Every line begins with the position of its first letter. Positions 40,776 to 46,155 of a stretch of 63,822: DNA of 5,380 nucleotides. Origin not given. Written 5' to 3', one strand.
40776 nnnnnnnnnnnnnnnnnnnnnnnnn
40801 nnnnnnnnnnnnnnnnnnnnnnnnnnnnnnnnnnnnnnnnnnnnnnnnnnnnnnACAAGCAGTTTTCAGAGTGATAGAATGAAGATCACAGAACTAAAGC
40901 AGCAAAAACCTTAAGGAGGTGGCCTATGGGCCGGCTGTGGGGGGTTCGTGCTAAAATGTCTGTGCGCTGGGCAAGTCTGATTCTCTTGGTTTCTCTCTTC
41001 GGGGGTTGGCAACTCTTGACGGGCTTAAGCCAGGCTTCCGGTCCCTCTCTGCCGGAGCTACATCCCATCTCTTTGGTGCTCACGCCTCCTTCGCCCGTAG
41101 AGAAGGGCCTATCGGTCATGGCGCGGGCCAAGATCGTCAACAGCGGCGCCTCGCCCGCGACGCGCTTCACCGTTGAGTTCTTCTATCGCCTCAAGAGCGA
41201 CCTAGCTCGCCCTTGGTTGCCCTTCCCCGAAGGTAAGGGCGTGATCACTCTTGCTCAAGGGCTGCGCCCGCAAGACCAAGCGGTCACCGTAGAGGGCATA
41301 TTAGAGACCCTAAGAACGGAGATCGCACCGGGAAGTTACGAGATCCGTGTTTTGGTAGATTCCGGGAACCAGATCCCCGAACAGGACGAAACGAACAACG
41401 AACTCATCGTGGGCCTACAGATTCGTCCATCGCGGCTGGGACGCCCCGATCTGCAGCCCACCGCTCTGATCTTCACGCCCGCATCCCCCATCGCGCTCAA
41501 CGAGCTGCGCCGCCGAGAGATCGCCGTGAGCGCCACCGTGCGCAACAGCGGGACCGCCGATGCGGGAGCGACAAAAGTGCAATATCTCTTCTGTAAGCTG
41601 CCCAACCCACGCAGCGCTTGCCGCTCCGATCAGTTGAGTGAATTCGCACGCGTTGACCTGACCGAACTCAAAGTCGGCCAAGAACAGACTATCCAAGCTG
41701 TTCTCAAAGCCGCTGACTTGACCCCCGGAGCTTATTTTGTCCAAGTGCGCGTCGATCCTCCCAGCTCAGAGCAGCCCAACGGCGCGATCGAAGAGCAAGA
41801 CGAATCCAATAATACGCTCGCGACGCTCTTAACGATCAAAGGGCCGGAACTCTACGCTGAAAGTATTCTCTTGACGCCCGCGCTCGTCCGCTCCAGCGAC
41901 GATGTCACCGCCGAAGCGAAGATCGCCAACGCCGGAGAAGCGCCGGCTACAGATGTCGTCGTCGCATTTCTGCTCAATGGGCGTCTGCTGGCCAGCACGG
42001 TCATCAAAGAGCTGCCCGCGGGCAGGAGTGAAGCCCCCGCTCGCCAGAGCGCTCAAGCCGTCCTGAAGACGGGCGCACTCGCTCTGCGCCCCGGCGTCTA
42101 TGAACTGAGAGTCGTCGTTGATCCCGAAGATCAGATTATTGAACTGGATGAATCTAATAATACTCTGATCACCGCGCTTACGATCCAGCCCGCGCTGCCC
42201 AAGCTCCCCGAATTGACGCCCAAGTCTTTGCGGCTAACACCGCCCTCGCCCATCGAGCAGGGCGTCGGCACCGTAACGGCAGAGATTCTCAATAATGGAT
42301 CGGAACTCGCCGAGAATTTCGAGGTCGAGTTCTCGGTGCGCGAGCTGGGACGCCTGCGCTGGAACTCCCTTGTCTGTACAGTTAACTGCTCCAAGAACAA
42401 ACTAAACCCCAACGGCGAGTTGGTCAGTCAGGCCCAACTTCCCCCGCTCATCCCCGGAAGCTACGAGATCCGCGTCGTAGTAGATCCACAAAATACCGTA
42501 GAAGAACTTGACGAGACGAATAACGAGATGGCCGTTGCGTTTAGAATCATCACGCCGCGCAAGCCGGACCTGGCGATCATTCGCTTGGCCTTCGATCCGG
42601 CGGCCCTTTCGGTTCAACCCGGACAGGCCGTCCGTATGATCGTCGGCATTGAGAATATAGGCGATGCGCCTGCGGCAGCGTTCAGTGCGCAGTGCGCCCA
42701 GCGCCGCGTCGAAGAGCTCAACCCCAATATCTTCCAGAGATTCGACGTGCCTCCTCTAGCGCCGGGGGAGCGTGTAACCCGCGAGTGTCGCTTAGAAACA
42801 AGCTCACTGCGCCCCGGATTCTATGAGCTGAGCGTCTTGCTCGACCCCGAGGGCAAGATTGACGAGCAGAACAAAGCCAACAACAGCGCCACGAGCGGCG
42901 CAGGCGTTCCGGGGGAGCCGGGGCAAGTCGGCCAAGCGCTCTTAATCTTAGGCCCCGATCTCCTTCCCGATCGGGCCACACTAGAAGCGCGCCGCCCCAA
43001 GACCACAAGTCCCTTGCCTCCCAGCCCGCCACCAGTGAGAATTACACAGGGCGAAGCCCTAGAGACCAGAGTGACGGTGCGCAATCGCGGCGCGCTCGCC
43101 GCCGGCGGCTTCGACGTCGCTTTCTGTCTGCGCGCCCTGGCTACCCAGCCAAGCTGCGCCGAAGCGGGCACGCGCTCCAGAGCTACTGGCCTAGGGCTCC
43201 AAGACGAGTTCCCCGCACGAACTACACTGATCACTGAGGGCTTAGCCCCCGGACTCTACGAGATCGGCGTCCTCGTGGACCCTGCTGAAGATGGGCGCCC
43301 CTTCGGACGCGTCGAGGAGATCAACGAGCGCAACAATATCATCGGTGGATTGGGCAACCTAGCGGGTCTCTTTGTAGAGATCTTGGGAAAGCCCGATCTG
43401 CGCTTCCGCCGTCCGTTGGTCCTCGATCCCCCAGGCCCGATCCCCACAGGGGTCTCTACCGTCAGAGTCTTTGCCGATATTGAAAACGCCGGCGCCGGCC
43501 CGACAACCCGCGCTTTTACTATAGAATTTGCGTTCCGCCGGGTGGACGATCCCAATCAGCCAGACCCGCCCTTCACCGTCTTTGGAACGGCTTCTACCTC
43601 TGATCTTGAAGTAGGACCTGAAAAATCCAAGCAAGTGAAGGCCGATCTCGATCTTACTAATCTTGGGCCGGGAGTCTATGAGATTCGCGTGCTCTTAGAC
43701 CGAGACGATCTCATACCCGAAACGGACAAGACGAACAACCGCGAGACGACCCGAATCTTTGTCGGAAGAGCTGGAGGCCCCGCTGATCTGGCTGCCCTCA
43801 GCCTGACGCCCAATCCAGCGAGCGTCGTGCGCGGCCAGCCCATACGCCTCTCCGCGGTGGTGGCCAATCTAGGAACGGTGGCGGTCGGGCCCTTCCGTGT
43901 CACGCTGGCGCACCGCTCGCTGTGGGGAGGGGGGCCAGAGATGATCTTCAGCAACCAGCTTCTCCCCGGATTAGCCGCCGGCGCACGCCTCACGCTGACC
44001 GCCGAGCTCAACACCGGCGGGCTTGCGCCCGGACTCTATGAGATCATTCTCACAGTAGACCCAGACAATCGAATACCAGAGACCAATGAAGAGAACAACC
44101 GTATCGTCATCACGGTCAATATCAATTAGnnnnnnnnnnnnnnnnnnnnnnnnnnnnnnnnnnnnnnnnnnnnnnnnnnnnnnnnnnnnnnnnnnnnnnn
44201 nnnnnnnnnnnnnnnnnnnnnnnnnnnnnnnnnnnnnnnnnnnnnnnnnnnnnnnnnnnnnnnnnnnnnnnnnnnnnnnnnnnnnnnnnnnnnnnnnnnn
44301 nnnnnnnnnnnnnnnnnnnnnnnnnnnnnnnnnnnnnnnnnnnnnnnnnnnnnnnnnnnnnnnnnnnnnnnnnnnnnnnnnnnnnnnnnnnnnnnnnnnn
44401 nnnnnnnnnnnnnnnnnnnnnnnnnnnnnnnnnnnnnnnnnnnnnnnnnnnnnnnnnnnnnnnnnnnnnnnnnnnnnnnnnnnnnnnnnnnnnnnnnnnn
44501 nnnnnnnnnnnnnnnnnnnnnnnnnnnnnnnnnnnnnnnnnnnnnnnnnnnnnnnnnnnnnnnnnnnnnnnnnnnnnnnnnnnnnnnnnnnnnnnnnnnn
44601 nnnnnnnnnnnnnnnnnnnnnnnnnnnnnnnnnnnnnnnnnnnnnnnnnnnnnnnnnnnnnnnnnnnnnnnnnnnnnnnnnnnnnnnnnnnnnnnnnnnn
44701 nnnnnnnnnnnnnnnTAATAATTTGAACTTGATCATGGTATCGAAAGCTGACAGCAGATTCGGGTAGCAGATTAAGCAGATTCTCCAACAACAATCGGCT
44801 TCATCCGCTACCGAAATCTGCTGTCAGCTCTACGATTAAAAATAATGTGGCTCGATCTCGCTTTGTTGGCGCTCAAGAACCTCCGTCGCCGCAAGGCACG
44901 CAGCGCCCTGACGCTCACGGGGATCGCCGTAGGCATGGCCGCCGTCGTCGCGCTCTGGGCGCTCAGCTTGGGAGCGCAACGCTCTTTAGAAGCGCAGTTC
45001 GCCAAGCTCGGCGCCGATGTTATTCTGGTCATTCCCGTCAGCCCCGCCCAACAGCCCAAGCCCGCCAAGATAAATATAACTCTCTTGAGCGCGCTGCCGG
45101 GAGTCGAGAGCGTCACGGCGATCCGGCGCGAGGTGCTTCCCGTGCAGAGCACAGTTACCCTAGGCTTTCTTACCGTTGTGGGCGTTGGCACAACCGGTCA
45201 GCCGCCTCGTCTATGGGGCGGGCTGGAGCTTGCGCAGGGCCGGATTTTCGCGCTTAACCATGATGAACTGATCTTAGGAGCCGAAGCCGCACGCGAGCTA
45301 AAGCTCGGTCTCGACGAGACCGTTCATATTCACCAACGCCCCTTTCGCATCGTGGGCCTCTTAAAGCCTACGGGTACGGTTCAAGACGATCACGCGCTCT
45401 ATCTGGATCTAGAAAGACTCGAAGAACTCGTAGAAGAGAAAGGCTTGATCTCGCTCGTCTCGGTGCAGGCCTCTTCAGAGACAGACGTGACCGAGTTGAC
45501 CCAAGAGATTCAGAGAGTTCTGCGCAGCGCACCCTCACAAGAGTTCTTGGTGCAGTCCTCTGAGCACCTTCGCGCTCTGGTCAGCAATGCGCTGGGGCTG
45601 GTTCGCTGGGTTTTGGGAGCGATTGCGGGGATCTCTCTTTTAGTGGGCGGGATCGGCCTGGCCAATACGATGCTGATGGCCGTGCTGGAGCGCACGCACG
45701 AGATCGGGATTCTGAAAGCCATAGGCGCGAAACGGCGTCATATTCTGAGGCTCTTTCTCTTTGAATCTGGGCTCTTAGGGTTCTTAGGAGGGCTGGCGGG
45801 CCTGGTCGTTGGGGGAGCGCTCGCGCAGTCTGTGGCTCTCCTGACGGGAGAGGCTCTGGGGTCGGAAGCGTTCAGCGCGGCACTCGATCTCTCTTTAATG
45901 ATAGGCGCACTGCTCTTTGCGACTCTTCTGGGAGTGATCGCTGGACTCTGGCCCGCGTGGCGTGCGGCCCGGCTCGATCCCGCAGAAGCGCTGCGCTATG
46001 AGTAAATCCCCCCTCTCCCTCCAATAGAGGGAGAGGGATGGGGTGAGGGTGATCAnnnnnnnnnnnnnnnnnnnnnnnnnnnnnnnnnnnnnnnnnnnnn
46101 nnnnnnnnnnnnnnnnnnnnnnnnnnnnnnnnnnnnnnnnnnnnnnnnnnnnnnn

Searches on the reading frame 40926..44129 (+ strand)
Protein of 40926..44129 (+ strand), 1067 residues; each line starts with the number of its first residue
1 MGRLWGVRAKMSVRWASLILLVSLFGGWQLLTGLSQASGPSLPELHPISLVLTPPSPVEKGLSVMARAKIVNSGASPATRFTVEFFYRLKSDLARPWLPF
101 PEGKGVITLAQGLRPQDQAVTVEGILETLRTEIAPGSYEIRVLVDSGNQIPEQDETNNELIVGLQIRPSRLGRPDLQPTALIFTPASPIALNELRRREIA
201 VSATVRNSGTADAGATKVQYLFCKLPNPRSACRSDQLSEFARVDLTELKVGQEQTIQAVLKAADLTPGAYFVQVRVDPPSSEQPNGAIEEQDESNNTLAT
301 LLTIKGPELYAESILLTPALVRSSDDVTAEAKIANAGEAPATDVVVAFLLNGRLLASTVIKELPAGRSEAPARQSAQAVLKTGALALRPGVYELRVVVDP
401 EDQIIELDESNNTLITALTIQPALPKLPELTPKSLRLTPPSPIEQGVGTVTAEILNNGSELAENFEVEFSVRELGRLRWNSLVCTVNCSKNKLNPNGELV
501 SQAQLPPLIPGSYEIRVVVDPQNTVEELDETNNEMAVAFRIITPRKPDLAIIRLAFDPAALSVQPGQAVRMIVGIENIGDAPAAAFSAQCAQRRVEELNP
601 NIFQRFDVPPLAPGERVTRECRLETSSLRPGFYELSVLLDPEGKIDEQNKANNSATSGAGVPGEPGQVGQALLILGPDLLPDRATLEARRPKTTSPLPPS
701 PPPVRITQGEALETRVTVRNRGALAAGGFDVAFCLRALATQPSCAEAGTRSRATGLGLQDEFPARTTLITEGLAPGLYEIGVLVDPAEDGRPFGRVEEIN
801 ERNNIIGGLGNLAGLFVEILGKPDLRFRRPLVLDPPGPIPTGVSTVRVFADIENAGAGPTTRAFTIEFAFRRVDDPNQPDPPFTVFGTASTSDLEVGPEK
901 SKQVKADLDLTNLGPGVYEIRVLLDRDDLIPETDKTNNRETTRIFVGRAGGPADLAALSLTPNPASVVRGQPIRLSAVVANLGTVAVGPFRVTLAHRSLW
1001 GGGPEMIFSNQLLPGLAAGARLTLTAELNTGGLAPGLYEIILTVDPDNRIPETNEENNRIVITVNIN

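Call 28: search_protein_families(library=pfam, proteins=[window:40926-44129:+], max_evalue=0.00001)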
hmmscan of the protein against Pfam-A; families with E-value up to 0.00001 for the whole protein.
window:40926-44129:+ (1067 aa): 3 families
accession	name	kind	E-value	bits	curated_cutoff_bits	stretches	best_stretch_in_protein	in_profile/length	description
PF07705.17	CARDB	-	4.9e-82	271.1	22.7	6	428-536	2-100/101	CARDB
PF01186.22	Lysyl_oxidase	-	3.5e-15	56.6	20.4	0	509-538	162-191/204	Lysyl oxidase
PF14524.12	Wzt_C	-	6.4e-10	39.6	30.4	0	242-277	72-106/143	Wzt C-terminal domain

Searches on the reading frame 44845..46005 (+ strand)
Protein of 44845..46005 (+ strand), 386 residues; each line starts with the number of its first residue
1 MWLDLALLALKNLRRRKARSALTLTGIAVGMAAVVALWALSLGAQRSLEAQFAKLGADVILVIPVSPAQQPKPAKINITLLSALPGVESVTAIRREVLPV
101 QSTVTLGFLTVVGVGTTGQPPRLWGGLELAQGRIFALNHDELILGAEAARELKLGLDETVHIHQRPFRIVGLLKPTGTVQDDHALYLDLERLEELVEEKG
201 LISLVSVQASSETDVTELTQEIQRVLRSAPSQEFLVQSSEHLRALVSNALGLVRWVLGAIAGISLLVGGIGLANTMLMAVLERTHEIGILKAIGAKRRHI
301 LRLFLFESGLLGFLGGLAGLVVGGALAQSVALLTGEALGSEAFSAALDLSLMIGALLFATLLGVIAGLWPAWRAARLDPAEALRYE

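Call 70: search_protein_families(library=pfam, proteins=[window:44845-46005:+], max_evalue=0.00001)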
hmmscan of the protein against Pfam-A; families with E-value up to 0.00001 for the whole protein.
window:44845-46005:+ (386 aa): 2 families
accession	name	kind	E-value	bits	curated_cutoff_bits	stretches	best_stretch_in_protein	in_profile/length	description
PF12704.14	MacB_PCD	-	4.7e-25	89.5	27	1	20-224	1-206/207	MacB-like periplasmic core domain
PF02687.27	FtsX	-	4.5e-21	75.6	25.5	1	259-379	2-120/120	FtsX-like permease C-terminal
